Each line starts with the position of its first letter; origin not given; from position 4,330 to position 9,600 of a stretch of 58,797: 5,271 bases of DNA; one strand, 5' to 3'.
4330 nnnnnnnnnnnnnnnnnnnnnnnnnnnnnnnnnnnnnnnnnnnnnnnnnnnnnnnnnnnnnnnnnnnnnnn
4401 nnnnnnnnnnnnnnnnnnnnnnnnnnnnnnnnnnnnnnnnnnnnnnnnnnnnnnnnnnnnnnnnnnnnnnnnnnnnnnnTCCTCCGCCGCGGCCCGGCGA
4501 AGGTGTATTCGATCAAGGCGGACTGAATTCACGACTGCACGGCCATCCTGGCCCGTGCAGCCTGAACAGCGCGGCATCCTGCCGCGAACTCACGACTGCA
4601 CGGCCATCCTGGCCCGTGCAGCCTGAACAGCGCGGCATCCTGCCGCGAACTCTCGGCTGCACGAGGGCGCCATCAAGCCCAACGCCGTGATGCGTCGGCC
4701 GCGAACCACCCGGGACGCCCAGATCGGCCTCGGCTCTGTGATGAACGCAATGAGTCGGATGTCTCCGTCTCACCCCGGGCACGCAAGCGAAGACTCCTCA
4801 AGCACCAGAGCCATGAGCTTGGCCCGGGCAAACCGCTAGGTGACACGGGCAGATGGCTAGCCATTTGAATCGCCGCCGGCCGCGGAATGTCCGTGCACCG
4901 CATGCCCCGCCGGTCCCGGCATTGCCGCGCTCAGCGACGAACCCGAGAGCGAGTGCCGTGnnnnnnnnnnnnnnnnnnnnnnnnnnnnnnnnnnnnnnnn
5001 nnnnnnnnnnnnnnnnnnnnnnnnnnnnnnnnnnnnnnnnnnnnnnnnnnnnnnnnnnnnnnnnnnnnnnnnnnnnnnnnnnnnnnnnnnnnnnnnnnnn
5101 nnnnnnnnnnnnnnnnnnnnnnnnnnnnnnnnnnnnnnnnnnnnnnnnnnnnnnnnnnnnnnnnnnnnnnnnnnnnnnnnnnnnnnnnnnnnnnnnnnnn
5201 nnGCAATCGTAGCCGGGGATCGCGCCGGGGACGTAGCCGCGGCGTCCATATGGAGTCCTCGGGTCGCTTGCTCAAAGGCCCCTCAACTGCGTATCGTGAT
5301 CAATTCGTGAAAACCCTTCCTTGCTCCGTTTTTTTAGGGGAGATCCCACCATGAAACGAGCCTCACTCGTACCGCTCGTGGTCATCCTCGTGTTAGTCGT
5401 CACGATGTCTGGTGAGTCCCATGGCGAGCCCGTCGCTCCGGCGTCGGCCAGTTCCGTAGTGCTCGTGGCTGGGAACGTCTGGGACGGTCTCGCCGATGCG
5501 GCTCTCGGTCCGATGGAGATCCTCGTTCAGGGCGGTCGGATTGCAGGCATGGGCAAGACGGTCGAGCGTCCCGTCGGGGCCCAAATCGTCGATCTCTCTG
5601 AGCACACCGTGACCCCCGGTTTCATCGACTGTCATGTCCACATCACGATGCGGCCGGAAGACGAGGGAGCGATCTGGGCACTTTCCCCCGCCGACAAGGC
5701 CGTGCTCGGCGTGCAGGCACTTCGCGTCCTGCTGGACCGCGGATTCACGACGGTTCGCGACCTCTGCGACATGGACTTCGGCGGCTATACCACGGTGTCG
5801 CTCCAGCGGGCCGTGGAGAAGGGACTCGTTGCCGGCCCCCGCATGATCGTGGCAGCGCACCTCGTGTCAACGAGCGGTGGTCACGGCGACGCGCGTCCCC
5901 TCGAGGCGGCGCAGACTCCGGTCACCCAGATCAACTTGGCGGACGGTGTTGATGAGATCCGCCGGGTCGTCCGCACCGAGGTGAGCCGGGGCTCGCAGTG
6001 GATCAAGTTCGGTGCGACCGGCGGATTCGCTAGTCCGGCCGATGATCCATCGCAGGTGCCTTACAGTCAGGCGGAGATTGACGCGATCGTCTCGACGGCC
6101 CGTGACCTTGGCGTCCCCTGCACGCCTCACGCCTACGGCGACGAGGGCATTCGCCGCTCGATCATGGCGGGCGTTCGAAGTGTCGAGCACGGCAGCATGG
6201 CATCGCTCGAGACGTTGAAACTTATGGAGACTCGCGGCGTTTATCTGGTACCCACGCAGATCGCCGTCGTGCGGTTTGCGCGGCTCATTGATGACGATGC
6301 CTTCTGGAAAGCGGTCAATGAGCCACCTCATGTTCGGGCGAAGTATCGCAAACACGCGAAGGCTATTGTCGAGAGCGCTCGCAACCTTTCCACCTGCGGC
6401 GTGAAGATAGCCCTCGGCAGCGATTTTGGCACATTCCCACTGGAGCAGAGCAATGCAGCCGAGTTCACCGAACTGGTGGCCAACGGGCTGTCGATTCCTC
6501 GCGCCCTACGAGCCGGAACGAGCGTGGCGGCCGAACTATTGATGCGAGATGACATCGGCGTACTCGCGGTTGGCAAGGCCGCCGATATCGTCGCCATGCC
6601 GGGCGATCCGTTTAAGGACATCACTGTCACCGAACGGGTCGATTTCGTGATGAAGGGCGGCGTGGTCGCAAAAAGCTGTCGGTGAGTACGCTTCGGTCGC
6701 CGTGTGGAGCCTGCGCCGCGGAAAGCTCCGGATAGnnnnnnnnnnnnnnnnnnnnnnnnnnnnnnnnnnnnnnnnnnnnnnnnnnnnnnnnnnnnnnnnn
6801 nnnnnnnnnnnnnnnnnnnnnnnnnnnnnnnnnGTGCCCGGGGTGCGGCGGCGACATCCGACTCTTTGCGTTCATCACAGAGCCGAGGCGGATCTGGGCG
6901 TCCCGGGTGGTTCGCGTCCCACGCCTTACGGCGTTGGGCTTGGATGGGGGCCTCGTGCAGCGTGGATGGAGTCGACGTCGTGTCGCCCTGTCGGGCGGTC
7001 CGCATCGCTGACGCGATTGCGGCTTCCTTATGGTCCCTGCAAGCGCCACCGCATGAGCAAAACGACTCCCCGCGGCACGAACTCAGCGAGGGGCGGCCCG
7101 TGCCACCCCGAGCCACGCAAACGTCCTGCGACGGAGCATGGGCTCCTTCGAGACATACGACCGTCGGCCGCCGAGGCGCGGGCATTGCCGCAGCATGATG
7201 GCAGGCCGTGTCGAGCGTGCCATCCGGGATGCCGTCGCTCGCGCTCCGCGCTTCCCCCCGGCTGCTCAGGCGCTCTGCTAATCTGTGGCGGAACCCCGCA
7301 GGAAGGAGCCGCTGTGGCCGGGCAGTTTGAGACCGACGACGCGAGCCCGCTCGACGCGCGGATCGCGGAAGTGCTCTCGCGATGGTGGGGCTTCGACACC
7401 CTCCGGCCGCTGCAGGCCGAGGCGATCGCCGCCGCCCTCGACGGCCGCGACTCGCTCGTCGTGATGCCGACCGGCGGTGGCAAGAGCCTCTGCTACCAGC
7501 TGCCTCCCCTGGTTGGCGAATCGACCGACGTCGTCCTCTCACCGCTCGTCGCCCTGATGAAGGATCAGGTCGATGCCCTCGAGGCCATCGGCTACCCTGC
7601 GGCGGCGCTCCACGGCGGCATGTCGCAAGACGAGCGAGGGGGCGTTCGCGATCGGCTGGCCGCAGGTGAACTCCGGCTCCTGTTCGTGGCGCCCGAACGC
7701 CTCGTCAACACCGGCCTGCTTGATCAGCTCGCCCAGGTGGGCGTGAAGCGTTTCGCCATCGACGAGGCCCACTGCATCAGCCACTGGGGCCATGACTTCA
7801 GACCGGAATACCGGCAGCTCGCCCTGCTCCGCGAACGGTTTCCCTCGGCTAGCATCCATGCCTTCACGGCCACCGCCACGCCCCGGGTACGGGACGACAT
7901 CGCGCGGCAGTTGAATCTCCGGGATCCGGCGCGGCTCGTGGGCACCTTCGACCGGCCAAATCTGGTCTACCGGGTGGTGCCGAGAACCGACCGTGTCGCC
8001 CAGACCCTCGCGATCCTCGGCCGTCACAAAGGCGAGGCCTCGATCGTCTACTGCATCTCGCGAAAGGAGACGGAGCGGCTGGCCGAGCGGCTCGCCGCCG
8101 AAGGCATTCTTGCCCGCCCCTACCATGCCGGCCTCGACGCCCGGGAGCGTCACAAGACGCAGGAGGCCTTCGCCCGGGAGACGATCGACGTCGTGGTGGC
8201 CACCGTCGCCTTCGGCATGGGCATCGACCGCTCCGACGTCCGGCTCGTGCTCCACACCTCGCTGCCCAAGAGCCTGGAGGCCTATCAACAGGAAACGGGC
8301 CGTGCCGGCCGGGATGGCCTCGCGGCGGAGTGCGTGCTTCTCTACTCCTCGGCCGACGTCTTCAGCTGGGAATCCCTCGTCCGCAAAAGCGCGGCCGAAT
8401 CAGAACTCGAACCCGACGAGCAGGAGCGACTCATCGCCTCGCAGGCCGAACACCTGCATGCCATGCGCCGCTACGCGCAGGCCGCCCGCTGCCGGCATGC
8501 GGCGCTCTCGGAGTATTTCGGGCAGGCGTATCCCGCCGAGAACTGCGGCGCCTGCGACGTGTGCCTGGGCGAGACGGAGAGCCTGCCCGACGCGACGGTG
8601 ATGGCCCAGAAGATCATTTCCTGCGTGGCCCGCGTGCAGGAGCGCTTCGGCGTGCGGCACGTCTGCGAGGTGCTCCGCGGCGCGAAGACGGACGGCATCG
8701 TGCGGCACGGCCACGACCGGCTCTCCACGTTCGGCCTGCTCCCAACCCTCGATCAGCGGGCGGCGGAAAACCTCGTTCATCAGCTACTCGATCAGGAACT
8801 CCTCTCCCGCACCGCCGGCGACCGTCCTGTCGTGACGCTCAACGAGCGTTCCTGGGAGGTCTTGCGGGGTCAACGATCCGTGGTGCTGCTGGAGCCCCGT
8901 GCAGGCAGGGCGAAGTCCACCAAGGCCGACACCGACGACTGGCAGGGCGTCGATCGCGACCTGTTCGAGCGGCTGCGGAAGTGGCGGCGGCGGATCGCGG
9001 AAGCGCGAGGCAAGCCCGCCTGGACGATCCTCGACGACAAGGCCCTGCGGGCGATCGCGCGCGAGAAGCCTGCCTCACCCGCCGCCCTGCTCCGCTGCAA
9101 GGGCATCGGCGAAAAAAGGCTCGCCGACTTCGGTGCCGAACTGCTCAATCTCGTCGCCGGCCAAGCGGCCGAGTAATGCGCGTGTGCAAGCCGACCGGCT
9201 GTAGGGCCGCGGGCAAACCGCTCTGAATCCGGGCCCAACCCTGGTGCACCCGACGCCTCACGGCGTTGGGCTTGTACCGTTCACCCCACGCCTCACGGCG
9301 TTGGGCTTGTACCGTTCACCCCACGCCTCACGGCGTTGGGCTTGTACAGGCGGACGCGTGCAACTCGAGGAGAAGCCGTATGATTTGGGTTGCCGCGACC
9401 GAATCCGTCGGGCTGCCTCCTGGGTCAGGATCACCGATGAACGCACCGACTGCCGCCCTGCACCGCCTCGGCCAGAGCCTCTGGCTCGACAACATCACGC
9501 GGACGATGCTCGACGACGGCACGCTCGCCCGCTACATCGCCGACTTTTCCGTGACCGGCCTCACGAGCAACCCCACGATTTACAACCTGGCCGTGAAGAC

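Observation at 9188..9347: REP-like GC hairpin family with a UCAC/GUGA tetraloop: 14 copies in the window, including a 35-bp x3 tandem array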

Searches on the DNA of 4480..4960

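Call 57: search_rna_families(source=window, start=4480, end=4960, threshold=evalue, max_evalue=1)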
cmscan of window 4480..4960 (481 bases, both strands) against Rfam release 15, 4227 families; matches with E-value up to 1: 3.
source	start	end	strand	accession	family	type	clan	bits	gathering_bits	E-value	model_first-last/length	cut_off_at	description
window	4525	4654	-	RF02809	RsmW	Gene; sRNA;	CL00106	21.8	52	0.15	1-124/124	no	RsmW RNA family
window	4549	4615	+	RF01690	Bacillaceae-1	Gene; sRNA;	-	20.1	35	0.26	1-67/67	no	Bacillaceae-1 RNA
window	4577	4636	-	RF01523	TB10Cs1H2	Gene; snRNA; snoRNA; HACA-box;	-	18.1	50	0.5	1-63/63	no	Trypanosomatid snoRNA TB10Cs1H2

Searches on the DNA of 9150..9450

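Call 58: search_rna_families(source=window, start=9150, end=9450, threshold=evalue, max_evalue=1)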
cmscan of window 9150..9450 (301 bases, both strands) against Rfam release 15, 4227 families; matches with E-value up to 1: 0.
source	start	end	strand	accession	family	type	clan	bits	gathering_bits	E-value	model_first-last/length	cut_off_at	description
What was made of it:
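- On Any Rfam RNA family: Nothing up to E = 1 in 9150-9450 (call 58).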
